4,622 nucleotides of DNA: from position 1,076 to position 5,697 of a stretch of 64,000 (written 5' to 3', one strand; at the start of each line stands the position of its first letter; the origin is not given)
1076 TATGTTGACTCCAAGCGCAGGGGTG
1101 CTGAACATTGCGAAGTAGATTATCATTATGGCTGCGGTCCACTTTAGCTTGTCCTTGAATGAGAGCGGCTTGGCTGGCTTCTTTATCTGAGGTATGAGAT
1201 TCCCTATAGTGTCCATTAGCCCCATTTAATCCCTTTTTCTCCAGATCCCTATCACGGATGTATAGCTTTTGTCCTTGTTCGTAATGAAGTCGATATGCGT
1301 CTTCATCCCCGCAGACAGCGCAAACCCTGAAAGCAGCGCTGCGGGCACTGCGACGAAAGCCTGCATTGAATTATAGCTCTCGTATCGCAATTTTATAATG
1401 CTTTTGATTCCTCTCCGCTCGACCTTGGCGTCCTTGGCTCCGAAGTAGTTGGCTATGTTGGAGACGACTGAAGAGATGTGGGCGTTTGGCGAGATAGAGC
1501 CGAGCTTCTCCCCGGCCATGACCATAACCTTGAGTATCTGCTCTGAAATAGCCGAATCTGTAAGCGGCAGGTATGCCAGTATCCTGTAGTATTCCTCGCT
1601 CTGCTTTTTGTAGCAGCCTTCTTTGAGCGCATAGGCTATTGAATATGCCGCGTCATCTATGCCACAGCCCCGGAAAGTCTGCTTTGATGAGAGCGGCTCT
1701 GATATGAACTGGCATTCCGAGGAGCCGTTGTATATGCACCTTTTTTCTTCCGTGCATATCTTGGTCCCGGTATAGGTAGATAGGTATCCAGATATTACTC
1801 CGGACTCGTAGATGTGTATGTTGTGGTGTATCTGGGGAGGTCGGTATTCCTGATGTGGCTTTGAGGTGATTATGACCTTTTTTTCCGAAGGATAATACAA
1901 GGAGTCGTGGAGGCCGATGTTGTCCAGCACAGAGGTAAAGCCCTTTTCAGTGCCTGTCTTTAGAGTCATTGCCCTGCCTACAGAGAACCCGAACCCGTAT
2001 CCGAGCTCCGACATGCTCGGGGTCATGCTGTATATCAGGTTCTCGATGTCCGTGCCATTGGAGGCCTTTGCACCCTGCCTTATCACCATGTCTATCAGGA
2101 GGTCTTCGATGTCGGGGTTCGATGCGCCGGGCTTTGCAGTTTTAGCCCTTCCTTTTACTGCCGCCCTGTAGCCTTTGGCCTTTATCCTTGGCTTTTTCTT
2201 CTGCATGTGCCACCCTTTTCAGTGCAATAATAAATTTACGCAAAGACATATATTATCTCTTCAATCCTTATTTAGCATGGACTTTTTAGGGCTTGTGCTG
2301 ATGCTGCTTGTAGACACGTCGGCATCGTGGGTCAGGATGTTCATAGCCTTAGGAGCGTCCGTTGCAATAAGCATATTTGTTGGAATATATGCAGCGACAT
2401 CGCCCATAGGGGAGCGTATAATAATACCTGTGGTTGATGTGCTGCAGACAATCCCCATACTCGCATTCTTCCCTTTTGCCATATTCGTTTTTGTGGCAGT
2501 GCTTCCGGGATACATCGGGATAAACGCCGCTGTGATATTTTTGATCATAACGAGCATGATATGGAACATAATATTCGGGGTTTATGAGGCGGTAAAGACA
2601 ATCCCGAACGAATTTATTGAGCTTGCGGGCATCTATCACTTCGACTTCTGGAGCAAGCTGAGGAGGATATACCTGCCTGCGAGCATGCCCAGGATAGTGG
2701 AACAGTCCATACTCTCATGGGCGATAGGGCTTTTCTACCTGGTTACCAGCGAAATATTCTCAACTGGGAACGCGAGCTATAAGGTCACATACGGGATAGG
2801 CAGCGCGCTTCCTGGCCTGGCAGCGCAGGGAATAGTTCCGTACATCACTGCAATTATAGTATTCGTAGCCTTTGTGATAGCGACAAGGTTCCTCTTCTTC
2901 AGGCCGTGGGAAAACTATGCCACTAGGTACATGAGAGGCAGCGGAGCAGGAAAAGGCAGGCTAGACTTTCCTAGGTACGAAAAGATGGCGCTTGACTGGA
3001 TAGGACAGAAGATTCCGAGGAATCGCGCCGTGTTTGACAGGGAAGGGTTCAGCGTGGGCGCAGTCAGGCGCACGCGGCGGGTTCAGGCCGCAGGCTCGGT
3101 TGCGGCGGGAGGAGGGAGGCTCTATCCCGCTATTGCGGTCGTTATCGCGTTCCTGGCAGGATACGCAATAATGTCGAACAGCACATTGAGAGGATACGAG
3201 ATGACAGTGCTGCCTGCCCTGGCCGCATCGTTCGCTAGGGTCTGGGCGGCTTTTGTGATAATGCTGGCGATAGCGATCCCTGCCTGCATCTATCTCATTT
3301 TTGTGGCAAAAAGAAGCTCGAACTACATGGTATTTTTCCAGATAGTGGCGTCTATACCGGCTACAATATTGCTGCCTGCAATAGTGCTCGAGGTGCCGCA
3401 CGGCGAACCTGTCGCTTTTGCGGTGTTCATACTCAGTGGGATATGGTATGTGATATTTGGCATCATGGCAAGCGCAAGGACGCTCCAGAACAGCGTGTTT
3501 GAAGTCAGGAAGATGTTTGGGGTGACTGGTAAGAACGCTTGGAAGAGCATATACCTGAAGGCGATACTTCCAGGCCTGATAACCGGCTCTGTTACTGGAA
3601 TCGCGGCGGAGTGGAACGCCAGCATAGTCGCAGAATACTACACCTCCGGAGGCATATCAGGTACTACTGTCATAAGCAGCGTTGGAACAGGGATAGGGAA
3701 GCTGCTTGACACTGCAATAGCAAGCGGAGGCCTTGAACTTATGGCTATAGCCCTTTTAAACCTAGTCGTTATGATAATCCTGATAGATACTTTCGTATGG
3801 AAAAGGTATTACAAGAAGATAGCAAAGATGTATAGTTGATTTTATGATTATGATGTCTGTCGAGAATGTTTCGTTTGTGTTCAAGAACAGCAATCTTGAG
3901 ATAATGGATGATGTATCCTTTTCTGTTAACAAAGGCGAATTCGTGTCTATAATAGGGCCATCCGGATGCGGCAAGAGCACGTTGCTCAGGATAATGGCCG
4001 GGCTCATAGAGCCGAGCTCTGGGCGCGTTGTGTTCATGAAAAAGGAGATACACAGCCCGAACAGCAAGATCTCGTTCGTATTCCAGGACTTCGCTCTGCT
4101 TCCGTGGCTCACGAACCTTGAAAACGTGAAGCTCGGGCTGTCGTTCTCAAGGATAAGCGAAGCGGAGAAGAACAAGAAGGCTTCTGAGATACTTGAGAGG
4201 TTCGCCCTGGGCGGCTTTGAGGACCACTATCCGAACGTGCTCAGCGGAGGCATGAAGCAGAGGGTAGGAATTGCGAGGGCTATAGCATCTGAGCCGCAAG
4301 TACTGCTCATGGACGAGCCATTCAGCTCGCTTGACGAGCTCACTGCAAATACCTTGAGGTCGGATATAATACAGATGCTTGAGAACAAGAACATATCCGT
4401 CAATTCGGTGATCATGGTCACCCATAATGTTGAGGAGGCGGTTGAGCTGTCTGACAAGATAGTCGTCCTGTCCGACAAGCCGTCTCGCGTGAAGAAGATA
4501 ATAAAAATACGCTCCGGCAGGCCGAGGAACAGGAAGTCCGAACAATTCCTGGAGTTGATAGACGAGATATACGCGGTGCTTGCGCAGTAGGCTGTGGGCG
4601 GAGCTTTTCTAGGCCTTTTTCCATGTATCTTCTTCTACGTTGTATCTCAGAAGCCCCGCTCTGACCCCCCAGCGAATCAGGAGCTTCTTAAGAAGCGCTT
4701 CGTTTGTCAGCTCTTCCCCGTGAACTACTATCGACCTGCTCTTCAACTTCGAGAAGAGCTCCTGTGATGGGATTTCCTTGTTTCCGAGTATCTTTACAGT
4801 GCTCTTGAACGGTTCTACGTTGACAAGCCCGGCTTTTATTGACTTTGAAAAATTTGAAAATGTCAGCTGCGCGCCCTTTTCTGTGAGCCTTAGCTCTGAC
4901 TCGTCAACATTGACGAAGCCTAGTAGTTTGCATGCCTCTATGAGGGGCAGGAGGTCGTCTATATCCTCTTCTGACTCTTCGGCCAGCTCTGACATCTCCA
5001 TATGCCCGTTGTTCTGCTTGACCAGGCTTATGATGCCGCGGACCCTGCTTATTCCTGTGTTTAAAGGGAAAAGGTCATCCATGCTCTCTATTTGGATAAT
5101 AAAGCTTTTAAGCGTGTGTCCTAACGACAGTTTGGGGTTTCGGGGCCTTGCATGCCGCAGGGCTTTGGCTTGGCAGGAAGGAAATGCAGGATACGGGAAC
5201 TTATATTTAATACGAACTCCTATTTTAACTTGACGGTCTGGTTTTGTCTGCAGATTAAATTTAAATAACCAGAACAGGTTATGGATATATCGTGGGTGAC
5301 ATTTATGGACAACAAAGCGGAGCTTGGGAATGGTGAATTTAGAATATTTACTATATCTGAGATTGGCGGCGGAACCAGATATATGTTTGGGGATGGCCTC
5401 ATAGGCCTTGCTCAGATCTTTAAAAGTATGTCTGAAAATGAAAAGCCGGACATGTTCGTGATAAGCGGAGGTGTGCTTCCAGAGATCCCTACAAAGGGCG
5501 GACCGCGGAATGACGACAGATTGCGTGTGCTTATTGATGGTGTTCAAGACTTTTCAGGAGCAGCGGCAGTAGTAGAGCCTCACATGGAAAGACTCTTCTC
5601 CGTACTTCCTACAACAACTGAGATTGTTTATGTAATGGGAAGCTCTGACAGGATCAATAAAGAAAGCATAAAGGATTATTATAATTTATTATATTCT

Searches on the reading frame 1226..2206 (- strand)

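Call 51: search_protein_families(library=pfam, proteins=[window:1226-2206:-], max_evalue=0.0001)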
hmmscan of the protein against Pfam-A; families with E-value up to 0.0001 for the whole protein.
window:1226-2206:- (326 aa): 1 family
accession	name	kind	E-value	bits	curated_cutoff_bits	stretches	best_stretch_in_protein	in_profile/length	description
PF02830.23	V4R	-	4.9e-06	27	31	1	123-170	14-61/62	V4R domain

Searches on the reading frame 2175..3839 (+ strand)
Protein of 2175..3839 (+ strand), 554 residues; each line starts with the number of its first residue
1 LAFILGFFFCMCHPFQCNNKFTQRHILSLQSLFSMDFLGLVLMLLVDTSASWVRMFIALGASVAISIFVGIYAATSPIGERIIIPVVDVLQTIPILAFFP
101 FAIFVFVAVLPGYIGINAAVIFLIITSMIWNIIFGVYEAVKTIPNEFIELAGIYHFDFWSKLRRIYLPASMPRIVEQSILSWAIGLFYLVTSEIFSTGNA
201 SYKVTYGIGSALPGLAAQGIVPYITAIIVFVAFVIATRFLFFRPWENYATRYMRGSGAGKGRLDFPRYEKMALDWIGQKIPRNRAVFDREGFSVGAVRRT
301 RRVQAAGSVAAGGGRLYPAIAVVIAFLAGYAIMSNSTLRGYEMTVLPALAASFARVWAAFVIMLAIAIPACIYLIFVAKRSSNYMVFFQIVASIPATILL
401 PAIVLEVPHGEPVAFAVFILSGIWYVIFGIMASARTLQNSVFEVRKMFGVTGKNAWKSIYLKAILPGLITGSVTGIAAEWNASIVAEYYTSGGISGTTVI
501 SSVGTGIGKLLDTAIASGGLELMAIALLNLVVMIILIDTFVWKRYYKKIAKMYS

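Call 51: search_protein_families(library=pfam, proteins=[window:2175-3839:+], max_evalue=0.0001)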
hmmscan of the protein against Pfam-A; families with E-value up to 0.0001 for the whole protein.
window:2175-3839:+ (554 aa): 1 family
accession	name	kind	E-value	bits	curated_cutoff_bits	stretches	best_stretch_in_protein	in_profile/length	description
PF00528.27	BPD_transp_1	-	9.5e-22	78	26.4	2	67-240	2-174/184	Binding-protein-dependent transport system inner membrane component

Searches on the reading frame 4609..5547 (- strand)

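Call 51: search_protein_families(library=pfam, proteins=[window:4609-5547:-], max_evalue=0.0001)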
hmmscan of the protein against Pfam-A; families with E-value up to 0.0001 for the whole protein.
window:4609-5547:- (312 aa): 1 family
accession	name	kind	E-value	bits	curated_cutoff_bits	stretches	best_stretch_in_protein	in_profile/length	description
PF09821.14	AAA_assoc_C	-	2.2e-13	51.3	27.6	1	187-303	2-119/119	C-terminal AAA-associated domain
